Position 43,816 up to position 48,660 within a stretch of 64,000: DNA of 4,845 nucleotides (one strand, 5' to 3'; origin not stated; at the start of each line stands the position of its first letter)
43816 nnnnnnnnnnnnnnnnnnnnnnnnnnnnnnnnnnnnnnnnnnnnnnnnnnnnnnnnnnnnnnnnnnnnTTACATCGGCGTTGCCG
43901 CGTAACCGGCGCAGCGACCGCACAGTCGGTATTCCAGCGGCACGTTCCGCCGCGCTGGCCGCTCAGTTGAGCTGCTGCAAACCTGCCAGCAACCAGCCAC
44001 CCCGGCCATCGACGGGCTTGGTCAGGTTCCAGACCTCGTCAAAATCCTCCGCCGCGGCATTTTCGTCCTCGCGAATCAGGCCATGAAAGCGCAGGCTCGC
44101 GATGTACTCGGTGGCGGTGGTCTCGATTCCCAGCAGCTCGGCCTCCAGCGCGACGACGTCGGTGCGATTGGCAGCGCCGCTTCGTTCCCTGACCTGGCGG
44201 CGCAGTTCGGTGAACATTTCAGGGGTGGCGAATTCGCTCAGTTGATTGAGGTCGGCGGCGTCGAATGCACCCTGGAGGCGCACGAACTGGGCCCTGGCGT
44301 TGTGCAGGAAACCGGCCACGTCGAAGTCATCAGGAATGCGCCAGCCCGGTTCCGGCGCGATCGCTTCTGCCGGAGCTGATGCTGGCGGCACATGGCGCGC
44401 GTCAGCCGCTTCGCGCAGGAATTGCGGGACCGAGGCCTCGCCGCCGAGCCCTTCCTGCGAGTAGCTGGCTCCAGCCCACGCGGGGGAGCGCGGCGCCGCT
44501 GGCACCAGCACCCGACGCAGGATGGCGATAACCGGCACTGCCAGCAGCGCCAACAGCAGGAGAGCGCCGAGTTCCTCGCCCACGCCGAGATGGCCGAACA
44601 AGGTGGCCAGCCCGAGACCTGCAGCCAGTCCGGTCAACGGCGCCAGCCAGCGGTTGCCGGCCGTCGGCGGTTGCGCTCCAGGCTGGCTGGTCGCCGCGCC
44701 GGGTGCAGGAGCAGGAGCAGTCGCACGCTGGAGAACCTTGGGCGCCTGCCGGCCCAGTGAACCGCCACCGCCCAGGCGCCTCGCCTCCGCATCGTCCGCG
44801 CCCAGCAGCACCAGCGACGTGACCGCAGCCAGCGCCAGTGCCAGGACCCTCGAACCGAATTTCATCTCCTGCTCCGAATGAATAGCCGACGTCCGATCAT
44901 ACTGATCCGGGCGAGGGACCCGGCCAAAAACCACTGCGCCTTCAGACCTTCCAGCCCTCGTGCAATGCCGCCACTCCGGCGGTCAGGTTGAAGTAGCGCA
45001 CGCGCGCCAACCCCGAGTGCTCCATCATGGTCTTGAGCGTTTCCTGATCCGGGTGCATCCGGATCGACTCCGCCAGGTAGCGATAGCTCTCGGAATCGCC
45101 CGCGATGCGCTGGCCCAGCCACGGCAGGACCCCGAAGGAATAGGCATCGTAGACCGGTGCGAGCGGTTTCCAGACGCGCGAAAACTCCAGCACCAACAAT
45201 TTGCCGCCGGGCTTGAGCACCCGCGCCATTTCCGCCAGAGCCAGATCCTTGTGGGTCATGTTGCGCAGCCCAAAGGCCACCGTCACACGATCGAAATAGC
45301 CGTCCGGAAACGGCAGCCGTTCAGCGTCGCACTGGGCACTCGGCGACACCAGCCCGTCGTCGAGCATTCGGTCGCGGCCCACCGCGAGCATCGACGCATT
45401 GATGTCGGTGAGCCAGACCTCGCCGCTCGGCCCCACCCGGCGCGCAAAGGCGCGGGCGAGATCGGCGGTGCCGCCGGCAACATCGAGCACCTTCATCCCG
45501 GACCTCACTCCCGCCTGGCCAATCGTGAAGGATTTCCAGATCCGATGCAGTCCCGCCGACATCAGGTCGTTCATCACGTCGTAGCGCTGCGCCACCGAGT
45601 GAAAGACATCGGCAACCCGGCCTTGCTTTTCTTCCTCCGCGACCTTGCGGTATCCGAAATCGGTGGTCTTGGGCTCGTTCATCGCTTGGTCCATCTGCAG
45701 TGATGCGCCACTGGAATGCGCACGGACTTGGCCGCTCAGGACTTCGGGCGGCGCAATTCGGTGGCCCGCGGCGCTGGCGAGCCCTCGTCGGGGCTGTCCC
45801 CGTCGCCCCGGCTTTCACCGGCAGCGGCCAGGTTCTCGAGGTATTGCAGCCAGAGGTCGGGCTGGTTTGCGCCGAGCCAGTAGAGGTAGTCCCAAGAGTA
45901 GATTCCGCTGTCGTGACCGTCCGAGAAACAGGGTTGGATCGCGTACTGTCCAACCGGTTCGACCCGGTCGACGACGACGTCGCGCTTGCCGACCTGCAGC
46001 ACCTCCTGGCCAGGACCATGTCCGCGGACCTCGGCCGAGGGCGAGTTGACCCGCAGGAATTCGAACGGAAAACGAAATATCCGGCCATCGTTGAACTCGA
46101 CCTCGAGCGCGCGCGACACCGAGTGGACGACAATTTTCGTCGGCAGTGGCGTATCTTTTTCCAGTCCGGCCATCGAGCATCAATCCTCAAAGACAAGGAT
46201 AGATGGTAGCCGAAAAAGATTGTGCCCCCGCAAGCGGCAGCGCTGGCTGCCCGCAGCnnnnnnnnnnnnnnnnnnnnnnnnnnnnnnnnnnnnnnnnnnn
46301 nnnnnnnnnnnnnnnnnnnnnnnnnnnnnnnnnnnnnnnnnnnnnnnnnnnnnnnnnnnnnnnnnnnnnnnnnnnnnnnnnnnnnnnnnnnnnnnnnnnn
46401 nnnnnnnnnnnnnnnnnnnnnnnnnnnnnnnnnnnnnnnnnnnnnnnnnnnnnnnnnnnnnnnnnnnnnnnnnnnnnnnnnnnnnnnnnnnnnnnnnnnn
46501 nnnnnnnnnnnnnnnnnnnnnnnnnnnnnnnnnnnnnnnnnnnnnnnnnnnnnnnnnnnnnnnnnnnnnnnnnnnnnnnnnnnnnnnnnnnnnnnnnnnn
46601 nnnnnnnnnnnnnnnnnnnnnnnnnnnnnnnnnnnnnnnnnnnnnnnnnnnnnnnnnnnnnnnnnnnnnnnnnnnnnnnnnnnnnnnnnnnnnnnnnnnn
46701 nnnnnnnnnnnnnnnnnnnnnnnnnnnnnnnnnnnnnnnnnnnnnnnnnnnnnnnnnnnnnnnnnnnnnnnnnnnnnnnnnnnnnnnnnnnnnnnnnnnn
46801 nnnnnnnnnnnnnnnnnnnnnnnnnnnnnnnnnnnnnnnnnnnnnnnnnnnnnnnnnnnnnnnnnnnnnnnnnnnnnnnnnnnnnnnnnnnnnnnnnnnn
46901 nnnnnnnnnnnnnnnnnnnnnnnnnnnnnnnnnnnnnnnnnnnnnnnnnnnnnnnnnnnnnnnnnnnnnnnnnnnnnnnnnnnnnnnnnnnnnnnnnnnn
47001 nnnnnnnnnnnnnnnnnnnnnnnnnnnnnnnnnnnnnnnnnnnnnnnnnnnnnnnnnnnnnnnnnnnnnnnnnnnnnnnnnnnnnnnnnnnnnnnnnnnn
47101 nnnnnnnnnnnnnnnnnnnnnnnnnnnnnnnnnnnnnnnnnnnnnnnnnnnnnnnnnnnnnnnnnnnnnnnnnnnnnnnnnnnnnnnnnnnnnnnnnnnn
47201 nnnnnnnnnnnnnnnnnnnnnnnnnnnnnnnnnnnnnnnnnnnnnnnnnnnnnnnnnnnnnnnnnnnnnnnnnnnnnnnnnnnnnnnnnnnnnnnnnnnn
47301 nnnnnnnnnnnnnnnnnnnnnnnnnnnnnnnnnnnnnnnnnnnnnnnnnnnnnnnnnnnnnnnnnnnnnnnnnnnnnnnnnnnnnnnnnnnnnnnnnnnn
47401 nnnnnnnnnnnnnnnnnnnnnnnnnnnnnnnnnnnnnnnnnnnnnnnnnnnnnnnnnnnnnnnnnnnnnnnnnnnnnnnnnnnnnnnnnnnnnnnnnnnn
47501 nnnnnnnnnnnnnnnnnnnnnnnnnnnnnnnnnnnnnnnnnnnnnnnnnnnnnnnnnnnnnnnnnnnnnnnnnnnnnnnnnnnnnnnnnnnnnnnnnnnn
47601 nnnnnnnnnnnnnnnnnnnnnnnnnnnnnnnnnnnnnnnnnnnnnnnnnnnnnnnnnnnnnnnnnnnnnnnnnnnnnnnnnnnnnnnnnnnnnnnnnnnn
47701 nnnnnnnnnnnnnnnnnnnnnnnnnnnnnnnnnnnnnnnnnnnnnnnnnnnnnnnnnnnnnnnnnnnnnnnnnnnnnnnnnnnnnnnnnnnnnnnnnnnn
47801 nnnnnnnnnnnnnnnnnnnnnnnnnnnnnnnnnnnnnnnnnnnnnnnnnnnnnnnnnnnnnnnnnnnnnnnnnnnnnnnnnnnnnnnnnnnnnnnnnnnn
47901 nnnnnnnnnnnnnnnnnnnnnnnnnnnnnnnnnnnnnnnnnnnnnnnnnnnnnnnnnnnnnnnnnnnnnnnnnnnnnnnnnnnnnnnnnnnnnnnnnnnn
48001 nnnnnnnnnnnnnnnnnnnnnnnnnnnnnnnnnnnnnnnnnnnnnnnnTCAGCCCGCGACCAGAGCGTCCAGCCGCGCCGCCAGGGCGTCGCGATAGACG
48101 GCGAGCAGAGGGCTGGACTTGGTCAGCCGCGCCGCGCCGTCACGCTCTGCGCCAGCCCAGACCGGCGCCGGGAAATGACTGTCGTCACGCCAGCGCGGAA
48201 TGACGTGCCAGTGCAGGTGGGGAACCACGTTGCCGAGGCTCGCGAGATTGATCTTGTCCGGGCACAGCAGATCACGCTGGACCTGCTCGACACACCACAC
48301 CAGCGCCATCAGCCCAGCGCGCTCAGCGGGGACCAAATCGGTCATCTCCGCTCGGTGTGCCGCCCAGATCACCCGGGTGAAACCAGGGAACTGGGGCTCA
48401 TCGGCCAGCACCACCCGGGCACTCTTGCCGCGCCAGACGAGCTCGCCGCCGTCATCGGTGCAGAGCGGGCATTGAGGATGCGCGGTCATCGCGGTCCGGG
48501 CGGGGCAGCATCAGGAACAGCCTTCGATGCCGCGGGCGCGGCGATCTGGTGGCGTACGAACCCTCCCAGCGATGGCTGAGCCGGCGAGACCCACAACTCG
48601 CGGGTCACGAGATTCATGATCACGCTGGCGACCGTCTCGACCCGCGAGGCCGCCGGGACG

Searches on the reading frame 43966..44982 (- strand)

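Call 90: search_protein_families(library=pfam, proteins=[window:43966-44982:-], max_evalue=0.00001)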
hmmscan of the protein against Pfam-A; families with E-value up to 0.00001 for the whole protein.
window:43966-44982:- (339 aa): 1 family
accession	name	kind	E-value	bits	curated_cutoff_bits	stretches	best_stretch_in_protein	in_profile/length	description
PF04280.21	Tim44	-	1.1e-18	68.2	29.6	1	214-337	9-147/147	Tim44-like domain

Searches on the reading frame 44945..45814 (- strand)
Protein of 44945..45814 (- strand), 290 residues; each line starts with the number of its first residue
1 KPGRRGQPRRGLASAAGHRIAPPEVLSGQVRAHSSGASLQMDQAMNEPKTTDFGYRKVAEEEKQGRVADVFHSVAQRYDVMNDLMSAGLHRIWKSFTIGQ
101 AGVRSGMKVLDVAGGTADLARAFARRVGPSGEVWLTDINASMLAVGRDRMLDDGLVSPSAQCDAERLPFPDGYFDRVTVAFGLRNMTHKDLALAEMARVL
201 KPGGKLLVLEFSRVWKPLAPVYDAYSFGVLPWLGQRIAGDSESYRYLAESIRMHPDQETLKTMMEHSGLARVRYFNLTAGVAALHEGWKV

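Call 90: search_protein_families(library=pfam, proteins=[window:44945-45814:-], max_evalue=0.00001)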
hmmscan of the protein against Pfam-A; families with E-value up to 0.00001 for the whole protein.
window:44945-45814:- (290 aa): 6 families
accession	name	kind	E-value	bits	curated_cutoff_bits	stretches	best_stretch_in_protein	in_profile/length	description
PF01209.24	Ubie_methyltran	-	4.4e-82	275.4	20.1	1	62-289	4-233/233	ubiE/COQ5 methyltransferase family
PF13649.12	Methyltransf_25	-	1.1e-19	71.3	27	1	109-204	1-97/97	Methyltransferase domain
PF08241.18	Methyltransf_11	-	7.3e-18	65.4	21.2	1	110-208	1-95/95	Methyltransferase domain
PF13847.12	Methyltransf_31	-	1.9e-14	54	27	1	104-244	2-129/145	Methyltransferase domain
PF08242.18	Methyltransf_12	-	1.8e-09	38.7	30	1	110-206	1-98/98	Methyltransferase domain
PF13489.12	Methyltransf_23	-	1.1e-08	35.5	27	1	103-270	20-160/164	Methyltransferase domain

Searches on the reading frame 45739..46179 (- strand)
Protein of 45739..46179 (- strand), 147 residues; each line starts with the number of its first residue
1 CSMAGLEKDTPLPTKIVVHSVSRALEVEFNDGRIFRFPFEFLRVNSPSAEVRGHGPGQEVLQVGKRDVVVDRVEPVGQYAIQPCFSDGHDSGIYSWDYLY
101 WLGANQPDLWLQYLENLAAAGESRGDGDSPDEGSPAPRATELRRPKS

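Call 90: search_protein_families(library=pfam, proteins=[window:45739-46179:-], max_evalue=0.00001)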
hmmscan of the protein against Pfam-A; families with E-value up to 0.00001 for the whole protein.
window:45739-46179:- (147 aa): 1 family
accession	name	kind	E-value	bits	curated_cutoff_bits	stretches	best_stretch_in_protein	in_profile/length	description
PF06155.17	GBBH-like_N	-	3.2e-30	105.1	22.8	1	17-100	2-85/85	Gamma-butyrobetaine hydroxylase-like, N-terminal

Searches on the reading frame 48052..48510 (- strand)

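Call 90: search_protein_families(library=pfam, proteins=[window:48052-48510:-], max_evalue=0.00001)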
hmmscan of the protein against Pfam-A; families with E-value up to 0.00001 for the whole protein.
window:48052-48510:- (153 aa): 1 family
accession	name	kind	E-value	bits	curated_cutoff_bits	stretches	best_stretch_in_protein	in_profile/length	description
PF01230.28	HIT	-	5.7e-16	59.4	21.5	1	27-106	11-95/98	HIT domain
